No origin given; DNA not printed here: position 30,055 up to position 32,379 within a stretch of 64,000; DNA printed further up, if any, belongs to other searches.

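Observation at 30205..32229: Unusual 674-aa fusion: DapA-like aldolase + MfnB-like (4-HFC-P synthase family) + TusA-like domain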

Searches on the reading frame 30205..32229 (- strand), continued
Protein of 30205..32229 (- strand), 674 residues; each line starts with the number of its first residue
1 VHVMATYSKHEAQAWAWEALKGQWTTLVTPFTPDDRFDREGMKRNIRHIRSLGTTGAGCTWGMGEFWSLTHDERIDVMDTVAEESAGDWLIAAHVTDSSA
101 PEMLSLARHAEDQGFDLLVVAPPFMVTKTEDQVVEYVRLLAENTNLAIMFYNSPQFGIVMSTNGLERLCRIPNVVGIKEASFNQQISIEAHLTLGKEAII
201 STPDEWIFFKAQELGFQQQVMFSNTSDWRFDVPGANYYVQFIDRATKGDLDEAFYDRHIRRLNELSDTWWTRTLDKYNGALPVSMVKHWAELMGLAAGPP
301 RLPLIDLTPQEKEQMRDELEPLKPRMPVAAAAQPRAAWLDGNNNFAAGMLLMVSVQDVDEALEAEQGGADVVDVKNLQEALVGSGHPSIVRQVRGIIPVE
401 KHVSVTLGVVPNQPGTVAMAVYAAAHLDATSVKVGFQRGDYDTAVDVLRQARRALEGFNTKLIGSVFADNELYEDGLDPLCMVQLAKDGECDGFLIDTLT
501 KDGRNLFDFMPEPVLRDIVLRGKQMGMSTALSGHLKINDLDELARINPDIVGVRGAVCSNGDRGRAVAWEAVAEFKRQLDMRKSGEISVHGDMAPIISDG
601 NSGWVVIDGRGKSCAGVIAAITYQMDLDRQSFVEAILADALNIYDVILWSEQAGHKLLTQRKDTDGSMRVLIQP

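Call 61: list_cluster_members(proteins=[P0277, P0275, P0291, P0301, P0276, P0282, P0280, P0274])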
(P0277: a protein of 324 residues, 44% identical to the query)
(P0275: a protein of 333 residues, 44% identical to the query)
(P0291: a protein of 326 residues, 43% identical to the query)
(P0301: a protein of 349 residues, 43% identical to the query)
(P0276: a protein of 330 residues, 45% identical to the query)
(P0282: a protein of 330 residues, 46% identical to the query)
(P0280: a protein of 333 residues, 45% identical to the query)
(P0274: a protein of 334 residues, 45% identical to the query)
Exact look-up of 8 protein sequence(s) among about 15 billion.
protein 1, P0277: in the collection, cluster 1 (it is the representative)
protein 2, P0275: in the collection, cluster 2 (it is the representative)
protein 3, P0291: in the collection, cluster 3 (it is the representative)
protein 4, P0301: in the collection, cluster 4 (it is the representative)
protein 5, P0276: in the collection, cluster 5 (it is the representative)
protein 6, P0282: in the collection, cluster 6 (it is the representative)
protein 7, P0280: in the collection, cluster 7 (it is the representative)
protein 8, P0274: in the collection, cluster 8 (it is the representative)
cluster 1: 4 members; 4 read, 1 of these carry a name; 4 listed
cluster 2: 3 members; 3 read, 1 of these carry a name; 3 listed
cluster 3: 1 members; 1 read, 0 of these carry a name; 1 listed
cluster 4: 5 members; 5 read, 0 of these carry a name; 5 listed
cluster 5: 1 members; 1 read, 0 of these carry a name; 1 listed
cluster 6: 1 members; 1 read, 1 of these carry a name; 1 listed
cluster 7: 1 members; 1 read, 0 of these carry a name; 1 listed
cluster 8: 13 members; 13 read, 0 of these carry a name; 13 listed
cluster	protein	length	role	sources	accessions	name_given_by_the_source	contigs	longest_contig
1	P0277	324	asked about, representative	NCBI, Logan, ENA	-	-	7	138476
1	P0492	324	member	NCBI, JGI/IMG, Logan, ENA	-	4-hydroxy-tetrahydrodipicolinate synthase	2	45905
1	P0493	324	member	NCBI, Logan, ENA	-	-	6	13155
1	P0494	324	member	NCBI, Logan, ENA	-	-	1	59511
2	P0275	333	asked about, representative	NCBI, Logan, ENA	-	-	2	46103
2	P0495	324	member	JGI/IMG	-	4-hydroxy-tetrahydrodipicolinate synthase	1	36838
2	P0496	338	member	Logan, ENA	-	-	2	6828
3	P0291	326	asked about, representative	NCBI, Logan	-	-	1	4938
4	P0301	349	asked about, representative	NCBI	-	-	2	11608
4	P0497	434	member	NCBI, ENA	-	-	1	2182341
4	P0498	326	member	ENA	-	-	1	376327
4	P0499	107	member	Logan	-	-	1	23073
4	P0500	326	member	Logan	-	-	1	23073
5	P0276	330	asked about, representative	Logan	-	-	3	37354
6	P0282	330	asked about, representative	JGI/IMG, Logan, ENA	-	4-hydroxy-tetrahydrodipicolinate synthase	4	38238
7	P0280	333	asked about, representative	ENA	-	-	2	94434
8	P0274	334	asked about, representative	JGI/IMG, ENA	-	-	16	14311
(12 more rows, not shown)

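Call 65: search_protein_families(library=ncbifam, proteins=[L121:5970-7388:+, L121:7370-8242:+, L121:2448-3032:-, L122:8082-8945:-, L121:10569-11750:-, L120:11307-12632:+, L086:10990-12465:+, L121:3965-4705:+, L121:4958-5959:+, L122:12126-12764:-], max_evalue=1e-10)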
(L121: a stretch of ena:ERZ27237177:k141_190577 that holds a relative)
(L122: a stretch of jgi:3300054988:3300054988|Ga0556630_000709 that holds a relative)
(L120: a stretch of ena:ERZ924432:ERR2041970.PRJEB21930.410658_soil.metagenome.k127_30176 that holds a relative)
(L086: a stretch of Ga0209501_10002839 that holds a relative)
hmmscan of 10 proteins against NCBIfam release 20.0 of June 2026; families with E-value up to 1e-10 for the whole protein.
L121:5970-7388:+ (472 aa): 7 families
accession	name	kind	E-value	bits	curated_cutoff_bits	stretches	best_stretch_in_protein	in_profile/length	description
TIGR03701.1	mena_SCO4490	equivalog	1.5e-131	439.1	495.9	1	8-432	2-433/433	menaquinone biosynthesis decarboxylase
TIGR00148.1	TIGR00148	subfamily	1.9e-119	399.2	244.85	1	6-440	2-438/438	UbiD family decarboxylase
NF008175.0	PRK10922.1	equivalog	9.5e-89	298.1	788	1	128-471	142-488/497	4-hydroxy-3-polyprenylbenzoate decarboxylase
NF041204.1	VdcC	exception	4.9e-67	226.3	650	1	2-444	1-442/467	non-oxidative hydroxyarylic acid decarboxylases subunit C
TIGR02724.1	phenyl_P_beta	equivalog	1.6e-40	138.9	468.95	1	5-424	3-423/472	phenylphosphate carboxylase subunit beta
TIGR02723.1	phenyl_P_alpha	equivalog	1.1e-27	96.8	564.6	1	128-423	127-424/485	phenylphosphate carboxylase subunit alpha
NF041219.1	BagN_FevL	exception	7.7e-24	84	1000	1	2-308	17-328/502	bagremycin/ferroverdin biosynthesis UbiD family decarboxylase BagN/FevL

L121:7370-8242:+ (290 aa): 12 families
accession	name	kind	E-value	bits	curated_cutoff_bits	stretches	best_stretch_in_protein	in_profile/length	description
TIGR01475.1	ubiA_other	subfamily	2.1e-50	171.8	180.8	1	20-279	15-278/282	UbiA-like polyprenyltransferase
NF009532.0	PRK12895.1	equivalog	7.5e-45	153.5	414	1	19-280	15-279/286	prenyltransferase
NF009524.0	PRK12886.1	equivalog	9.5e-35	120.3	387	1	20-280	21-283/291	prenyltransferase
NF041585.1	MqnP_Cj_Hp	exception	1.1e-34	120.3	375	1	20-280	14-279/281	menaquinone biosynthesis prenyltransferase MqnP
NF009515.0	PRK12874.1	equivalog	5.2e-33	114.6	392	1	20-280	21-286/291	4-hydroxybenzoate polyprenyltransferase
NF041586.1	MqnP_DT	exception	3.7e-32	112.1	430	1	20-276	13-271/277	menaquinone biosynthesis prenyltransferase MqnP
NF009526.0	PRK12888.1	equivalog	1.7e-31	109.8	364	1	20-282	28-294/301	4-hydroxybenzoate octaprenyltransferase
NF041584.1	MqnP_SCO4491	exception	1.7e-28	100.2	420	1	20-279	16-279/285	menaquinone biosynthesis prenyltransferase MqnP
NF009609.0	PRK13106.1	equivalog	3e-27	95.8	349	1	20-280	28-294/301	prenyltransferase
NF009517.0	PRK12876.1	equivalog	9.4e-21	74.5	419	1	9-278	17-293/300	prenyltransferase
NF009523.0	PRK12884.1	equivalog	1.5e-14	53.9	269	1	20-279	18-275/279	prenyltransferase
TIGR01474.1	ubiA_proteo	equivalog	5.9e-11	42.4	275.45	1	34-279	36-279/282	4-hydroxybenzoate octaprenyltransferase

L121:2448-3032:- (194 aa): 4 families
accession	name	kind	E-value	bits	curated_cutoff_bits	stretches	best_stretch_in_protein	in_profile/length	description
NF004685.0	PRK06029.1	subfamily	8e-56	189.1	188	1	8-190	3-185/187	UbiX family flavin prenyltransferase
TIGR00421.1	ubiX_pad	subfamily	7e-54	182.3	108.9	1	8-189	1-181/181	UbiX family flavin prenyltransferase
NF041206.1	VdcB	exception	4.4e-53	179.7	290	1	8-190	1-183/184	non-oxidative hydroxyarylic acid decarboxylases subunit B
NF041218.1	BagM_FevK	exception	1.4e-43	148.8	420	1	8-190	2-184/215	bagremycin/ferroverdin biosynthesis UbiX family decarboxylase BagM/FevK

L122:8082-8945:- (287 aa): 8 families
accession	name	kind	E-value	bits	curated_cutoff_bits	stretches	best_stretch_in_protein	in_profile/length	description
NF004751.0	PRK06080.1-3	equivalog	6.1e-26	91.7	264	1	3-283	10-291/296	1,4-dihydroxy-2-naphthoate polyprenyltransferase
NF004749.0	PRK06080.1-1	equivalog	7.2e-24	84.5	277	1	3-286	19-306/311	1,4-dihydroxy-2-naphthoate polyprenyltransferase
NF004617.0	PRK05951.1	equivalog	6.9e-18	64.8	239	1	34-286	45-298/306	prenyltransferase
TIGR02235.1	menA_cyano-plnt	equivalog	3.5e-16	59.3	225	1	6-260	2-252/285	2-carboxy-1,4-naphthoquinone phytyltransferase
NF009926.0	PRK13387.1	equivalog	9.7e-16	57.7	316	0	4-146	4-145/317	1,4-dihydroxy-2-naphthoate polyprenyltransferase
NF004753.0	PRK06080.1-5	equivalog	2.1e-13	50.2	555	1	3-263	11-276/312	1,4-dihydroxy-2-naphthoate polyprenyltransferase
TIGR00751.1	menA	equivalog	2.8e-13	50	102.15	1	11-254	1-249/284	1,4-dihydroxy-2-naphthoate octaprenyltransferase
NF004750.0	PRK06080.1-2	equivalog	1.2e-12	47.8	346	1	3-256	6-264/301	1,4-dihydroxy-2-naphthoate polyprenyltransferase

L121:10569-11750:- (393 aa): 8 families
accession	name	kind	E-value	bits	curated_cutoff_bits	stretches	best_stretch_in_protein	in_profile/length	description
NF007171.0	PRK09602.1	subfamily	2.6e-146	487.5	387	1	1-389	3-396/397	YchF-related putative GTPase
TIGR00092.1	TIGR00092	equivalog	3.1e-36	125.3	279.2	1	2-254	4-250/368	redox-regulated ATPase YchF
NF008955.0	PRK12297.1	equivalog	1e-27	97.2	406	1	3-44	162-203/429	GTPase ObgE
NF008956.1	PRK12299.1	equivalog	2.1e-25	89.4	300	1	2-44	160-202/327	GTPase ObgE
TIGR02729.1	Obg_CgtA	equivalog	3.4e-25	88.8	280.25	1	2-44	159-201/329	Obg family GTPase CgtA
NF008954.1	PRK12296.1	equivalog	3.9e-18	65.1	377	0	3-45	162-204/470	GTPase ObgE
TIGR00231.1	small_GTP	domain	3.1e-12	46.6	42.5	0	1-114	4-96/164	GTP-binding protein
TIGR03594.1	GTPase_EngA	equivalog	9.1e-12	44.7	306.7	0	2-42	2-43/432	ribosome biogenesis GTPase Der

L120:11307-12632:+ (441 aa): 20 families
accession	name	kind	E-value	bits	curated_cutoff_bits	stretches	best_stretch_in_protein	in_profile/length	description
NF004126.0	PRK05614.1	equivalog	1.4e-171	570.7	505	1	20-439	7-425/430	citrate synthase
TIGR01798.1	cit_synth_I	equivalog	9.4e-163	541.7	485.15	1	30-437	2-411/412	citrate synthase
NF010639.0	PRK14036.1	equivalog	4.9e-113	377.6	502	1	60-438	5-372/379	citrate synthase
TIGR01800.1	cit_synth_II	subfamily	4.1e-101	338.4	421.3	1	67-438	5-362/368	2-methylcitrate synthase/citrate synthase II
NF041157.1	Cit_synThplmales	equivalog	3.9e-98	329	590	1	72-438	15-370/377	citrate synthase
NF041301.1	Cit_synth_Halo_CitZ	equivalog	3.3e-84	283.1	550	1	71-438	15-373/379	citrate synthase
NF010640.0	PRK14037.1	subfamily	8.7e-84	281.6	504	1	72-437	15-370/377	citrate synthase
NF010637.0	PRK14034.1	equivalog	1.4e-81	274.3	594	1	70-436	12-363/372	citrate synthase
NF010638.0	PRK14035.1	equivalog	1.5e-81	274.1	572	1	69-437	12-365/372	citrate synthase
NF010636.0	PRK14033.1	equivalog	6.2e-79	265.5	479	1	72-439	20-373/376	bifunctional 2-methylcitrate synthase/citrate synthase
NF009006.1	PRK12351.1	equivalog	4.3e-69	232.7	550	1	71-437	16-369/376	bifunctional 2-methylcitrate synthase/citrate synthase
NF009004.0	PRK12349.1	equivalog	1e-68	231.9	508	1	60-433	6-366/372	citrate synthase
NF009005.0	PRK12350.1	subfamily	5.8e-63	213.3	332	1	66-438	9-355/366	citrate synthase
NF010635.0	PRK14032.1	subfamily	3.7e-54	184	426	1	81-426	65-431/448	citrate synthase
NF007128.0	PRK09569.1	subfamily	4.9e-46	157.2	344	1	70-436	47-429/437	citrate (Si)-synthase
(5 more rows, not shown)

L086:10990-12465:+ (491 aa): 7 families
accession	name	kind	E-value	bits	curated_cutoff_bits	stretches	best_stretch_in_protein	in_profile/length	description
TIGR03701.1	mena_SCO4490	equivalog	2.8e-161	537.1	495.9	1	10-445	1-433/433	menaquinone biosynthesis decarboxylase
TIGR00148.1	TIGR00148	subfamily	4e-133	444.3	244.85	1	8-453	1-438/438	UbiD family decarboxylase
NF008175.0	PRK10922.1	equivalog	1.1e-104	350.7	788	1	5-484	6-488/497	4-hydroxy-3-polyprenylbenzoate decarboxylase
NF041204.1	VdcC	exception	3.1e-73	246.8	650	1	6-462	2-447/467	non-oxidative hydroxyarylic acid decarboxylases subunit C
TIGR02724.1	phenyl_P_beta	equivalog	2e-41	141.8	468.95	1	7-486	2-471/472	phenylphosphate carboxylase subunit beta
TIGR02723.1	phenyl_P_alpha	equivalog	1.9e-34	119.2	564.6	1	119-488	104-483/485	phenylphosphate carboxylase subunit alpha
NF041219.1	BagN_FevL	exception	1.2e-32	113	1000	1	4-327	16-333/502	bagremycin/ferroverdin biosynthesis UbiD family decarboxylase BagN/FevL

L121:3965-4705:+ (246 aa): 4 families
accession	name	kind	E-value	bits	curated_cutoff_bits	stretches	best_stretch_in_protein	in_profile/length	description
NF002573.0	PRK02227.1-1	equivalog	1.2e-67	227.7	341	1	1-232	1-235/236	(5-formylfuran-3-yl)methyl phosphate synthase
NF002575.0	PRK02227.1-3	equivalog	1.3e-61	208.3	304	1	1-230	1-231/233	(5-formylfuran-3-yl)methyl phosphate synthase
NF002576.0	PRK02227.1-5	equivalog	4.7e-37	127.5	297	1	3-231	4-223/236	hypothetical protein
NF002574.0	PRK02227.1-2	subfamily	4.4e-29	101.4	286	1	2-233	3-225/233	hypothetical protein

L121:4958-5959:+ (333 aa): 7 families
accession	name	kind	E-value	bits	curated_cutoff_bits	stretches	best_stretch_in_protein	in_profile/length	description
TIGR00674.1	dapA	equivalog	2.3e-24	85.7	206.15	1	29-191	3-166/286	4-hydroxy-tetrahydrodipicolinate synthase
TIGR03249.1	KdgD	equivalog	6.8e-23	81.2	373.95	1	25-322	9-292/299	5-dehydro-4-deoxyglucarate dehydratase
NF002958.0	PRK03620.1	subfamily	4.3e-22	78.3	278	1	30-188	16-171/307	5-dehydro-4-deoxyglucarate dehydratase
TIGR02313.1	HpaI-NOT-DapA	exception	1.8e-19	69.7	396.7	1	27-331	3-292/294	2,4-dihydroxyhept-2-ene-1,7-dioic acid aldolase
NF003164.0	PRK04147.1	equivalog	7.8e-17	61.5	281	1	25-187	4-168/294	N-acetylneuraminate lyase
NF040954.1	Arch_KDGaldase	equivalog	1.2e-11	44.5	390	0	32-177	7-151/288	bifunctional 2-dehydro-3-deoxy-phosphogluconate/2-dehydro-3-deoxy-6-phosphogalactonate aldolase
TIGR00683.1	nanA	equivalog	4.2e-11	42.7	382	1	27-186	3-164/293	N-acetylneuraminate lyase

L122:12126-12764:- (212 aa): 7 families
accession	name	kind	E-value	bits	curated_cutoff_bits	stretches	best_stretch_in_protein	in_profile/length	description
NF003203.0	PRK04171.1-1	equivalog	2.8e-62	210.3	310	1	2-209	9-217/223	ribosome biogenesis protein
NF003206.0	PRK04171.2-1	equivalog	7.7e-60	202.2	324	1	2-207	7-221/229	ribosome biogenesis protein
NF003207.0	PRK04171.2-2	equivalog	2.7e-52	177.2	250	1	1-206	2-213/222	ribosome biogenesis protein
NF003208.0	PRK04171.2-3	equivalog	2.5e-51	174.4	305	1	1-208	1-215/222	ribosome biogenesis protein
NF003209.0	PRK04171.2-4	equivalog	3.8e-49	167.3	360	1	1-207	2-211/222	ribosome biogenesis protein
NF003205.0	PRK04171.1-5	equivalog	4.2e-41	140.6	375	1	2-205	3-211/220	ribosome biogenesis protein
NF003204.0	PRK04171.1-3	equivalog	4.3e-32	111.4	284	1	2-200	3-207/222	16S rRNA (pseudouridine(914)-N(1))-methyltransferase Nep1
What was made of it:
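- Closest known: Late steps of the futalosine menaquinone pathway. Different: The operon-encoded UbiD and UbiA score below the MqnL/MqnP equivalog cutoffs (call 65), so their substrate may differ from 1,4-dihydroxy-6-naphthoate.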
